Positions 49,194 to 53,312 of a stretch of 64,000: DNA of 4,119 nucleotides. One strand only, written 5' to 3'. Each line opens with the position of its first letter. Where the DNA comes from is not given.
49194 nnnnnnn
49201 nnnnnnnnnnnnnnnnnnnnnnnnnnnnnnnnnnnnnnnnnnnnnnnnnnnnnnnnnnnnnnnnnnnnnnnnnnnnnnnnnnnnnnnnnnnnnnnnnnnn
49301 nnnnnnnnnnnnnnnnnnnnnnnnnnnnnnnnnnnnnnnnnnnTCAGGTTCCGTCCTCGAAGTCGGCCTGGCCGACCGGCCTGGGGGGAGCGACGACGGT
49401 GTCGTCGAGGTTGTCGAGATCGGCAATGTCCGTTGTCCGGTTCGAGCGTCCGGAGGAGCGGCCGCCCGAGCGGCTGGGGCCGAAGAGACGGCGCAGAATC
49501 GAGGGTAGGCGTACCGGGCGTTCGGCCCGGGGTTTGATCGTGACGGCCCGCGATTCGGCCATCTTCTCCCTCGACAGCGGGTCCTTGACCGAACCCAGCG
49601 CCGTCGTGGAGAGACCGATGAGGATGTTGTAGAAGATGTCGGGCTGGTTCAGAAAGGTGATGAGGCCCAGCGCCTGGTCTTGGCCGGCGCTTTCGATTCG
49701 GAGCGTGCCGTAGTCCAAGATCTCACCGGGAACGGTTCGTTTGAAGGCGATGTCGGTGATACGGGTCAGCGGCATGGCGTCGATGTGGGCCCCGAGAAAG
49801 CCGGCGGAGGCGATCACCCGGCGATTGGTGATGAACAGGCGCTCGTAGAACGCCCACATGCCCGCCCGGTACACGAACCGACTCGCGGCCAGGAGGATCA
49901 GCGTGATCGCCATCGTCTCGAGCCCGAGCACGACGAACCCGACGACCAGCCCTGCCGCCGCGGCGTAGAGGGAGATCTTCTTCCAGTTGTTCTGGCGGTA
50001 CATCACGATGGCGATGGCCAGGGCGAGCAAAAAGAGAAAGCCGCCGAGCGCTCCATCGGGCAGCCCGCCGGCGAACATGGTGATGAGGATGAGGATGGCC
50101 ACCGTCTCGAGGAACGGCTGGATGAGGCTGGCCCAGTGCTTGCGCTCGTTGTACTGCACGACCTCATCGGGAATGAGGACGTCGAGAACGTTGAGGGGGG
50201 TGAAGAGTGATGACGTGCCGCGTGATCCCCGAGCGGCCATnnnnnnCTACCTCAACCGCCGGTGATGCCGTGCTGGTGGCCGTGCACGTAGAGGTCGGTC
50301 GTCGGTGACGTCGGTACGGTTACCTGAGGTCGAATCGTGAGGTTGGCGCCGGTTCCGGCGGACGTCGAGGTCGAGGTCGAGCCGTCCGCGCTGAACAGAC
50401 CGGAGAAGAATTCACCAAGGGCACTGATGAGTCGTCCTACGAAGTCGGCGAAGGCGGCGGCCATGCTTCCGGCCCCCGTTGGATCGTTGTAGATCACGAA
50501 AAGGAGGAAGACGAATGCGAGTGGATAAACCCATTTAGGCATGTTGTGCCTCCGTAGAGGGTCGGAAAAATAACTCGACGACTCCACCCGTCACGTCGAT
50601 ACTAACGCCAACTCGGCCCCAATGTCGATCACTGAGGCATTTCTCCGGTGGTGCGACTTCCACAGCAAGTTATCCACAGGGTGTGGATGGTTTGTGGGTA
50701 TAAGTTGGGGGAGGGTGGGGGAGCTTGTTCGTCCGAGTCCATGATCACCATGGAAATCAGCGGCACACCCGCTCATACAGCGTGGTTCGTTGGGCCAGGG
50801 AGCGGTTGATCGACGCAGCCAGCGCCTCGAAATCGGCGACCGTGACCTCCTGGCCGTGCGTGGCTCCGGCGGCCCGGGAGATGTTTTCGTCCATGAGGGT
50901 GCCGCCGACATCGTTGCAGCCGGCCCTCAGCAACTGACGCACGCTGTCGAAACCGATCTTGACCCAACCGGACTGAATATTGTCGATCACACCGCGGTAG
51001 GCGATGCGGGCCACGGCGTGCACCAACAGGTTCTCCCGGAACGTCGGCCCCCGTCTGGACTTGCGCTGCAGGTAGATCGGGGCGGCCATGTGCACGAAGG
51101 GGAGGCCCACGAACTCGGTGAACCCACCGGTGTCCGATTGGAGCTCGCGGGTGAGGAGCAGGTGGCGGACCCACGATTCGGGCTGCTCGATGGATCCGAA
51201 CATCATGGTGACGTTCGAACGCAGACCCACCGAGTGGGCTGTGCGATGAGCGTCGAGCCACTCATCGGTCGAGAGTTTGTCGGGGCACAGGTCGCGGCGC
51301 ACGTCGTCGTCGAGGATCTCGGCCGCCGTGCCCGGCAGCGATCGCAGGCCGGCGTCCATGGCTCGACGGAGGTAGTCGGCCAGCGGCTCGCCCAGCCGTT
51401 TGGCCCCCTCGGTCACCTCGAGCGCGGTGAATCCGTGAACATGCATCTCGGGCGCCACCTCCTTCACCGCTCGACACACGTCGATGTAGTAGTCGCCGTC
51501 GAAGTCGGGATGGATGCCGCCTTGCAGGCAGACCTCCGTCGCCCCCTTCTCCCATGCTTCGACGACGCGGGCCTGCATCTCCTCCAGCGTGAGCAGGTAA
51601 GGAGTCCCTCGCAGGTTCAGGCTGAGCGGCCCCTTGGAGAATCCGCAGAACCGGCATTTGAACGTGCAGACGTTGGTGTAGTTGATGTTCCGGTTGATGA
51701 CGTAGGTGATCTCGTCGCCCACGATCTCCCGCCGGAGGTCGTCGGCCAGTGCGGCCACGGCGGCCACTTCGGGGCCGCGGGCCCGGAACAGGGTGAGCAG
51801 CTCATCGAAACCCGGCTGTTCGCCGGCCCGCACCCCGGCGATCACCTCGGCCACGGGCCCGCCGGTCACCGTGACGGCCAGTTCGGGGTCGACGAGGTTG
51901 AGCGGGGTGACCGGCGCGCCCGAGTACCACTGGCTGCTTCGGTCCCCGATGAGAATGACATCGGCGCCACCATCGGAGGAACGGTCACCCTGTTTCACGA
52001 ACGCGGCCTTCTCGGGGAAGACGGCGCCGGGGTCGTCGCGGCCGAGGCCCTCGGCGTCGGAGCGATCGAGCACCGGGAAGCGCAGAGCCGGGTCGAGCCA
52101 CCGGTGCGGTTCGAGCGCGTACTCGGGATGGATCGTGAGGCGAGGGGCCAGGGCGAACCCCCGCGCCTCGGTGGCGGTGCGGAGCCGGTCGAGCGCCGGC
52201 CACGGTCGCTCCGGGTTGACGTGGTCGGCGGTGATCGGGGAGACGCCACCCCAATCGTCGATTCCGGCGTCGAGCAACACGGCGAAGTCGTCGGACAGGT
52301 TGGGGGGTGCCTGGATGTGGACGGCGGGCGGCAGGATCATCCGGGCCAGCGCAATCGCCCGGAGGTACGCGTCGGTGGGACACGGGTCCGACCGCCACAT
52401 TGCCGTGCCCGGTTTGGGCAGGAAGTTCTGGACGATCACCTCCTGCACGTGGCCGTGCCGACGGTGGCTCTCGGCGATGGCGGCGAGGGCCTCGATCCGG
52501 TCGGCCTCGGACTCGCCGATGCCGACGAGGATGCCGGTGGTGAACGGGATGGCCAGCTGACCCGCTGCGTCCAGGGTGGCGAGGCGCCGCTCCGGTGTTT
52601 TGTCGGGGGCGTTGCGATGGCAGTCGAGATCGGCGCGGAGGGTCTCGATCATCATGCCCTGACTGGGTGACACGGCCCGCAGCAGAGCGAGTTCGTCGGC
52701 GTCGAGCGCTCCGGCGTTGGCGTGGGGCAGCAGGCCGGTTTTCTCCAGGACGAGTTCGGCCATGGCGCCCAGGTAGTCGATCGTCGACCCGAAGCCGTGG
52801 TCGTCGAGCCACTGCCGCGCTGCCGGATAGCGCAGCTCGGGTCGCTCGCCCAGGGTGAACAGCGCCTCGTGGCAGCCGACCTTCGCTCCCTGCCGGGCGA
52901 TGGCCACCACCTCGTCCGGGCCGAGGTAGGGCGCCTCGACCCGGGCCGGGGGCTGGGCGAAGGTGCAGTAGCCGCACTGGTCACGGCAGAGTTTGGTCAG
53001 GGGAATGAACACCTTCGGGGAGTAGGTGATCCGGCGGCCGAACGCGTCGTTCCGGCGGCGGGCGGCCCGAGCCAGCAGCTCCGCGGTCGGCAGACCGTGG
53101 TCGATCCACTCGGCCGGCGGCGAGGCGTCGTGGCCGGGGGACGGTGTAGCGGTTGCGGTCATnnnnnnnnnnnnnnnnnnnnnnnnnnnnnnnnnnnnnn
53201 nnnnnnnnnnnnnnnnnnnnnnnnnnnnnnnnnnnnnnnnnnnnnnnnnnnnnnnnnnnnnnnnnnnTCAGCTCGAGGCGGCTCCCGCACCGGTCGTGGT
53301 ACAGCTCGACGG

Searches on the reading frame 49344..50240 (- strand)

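Call 8: search_protein_families(library=pfam, proteins=[window:49344-50240:-], max_evalue=0.001)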
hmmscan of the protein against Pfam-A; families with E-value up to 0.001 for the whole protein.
window:49344-50240:- (298 aa): 1 family
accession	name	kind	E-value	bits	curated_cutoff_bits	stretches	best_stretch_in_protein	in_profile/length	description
PF03703.20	bPH_2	-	4e-10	40.2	22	1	133-201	5-70/78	Bacterial PH domain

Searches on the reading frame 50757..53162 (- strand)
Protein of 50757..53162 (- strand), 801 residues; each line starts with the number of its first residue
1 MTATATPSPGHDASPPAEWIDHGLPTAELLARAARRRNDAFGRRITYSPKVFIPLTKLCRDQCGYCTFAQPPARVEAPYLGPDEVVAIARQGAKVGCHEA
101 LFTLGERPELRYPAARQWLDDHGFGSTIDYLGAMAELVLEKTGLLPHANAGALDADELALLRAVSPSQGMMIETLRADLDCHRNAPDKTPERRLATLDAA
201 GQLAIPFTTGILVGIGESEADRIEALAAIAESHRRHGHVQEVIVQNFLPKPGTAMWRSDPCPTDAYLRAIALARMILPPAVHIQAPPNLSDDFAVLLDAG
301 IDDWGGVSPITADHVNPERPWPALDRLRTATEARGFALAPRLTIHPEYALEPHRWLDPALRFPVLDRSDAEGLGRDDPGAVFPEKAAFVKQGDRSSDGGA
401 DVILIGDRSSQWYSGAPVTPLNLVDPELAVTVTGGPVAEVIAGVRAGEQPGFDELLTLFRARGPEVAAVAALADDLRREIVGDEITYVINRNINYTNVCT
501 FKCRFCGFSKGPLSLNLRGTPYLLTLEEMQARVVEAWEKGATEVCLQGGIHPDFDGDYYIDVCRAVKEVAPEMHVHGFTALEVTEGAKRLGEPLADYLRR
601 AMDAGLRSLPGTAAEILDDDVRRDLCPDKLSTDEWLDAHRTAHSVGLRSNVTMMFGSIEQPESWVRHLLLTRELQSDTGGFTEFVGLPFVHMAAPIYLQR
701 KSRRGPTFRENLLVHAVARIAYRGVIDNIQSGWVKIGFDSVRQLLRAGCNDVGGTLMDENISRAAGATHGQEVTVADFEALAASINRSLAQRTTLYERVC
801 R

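Call 8: search_protein_families(library=pfam, proteins=[window:50757-53162:-], max_evalue=0.001)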
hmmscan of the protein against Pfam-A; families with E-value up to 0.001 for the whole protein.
window:50757-53162:- (801 aa): 2 families
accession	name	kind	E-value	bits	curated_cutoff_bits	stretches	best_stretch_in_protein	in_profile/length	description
PF04055.27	Radical_SAM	-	7.8e-33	114.4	29.5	2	493-665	1-160/166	Radical SAM superfamily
PF19288.4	CofH_C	-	6.2e-13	49.1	27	1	680-770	3-92/125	CofH/MqnC C-terminal region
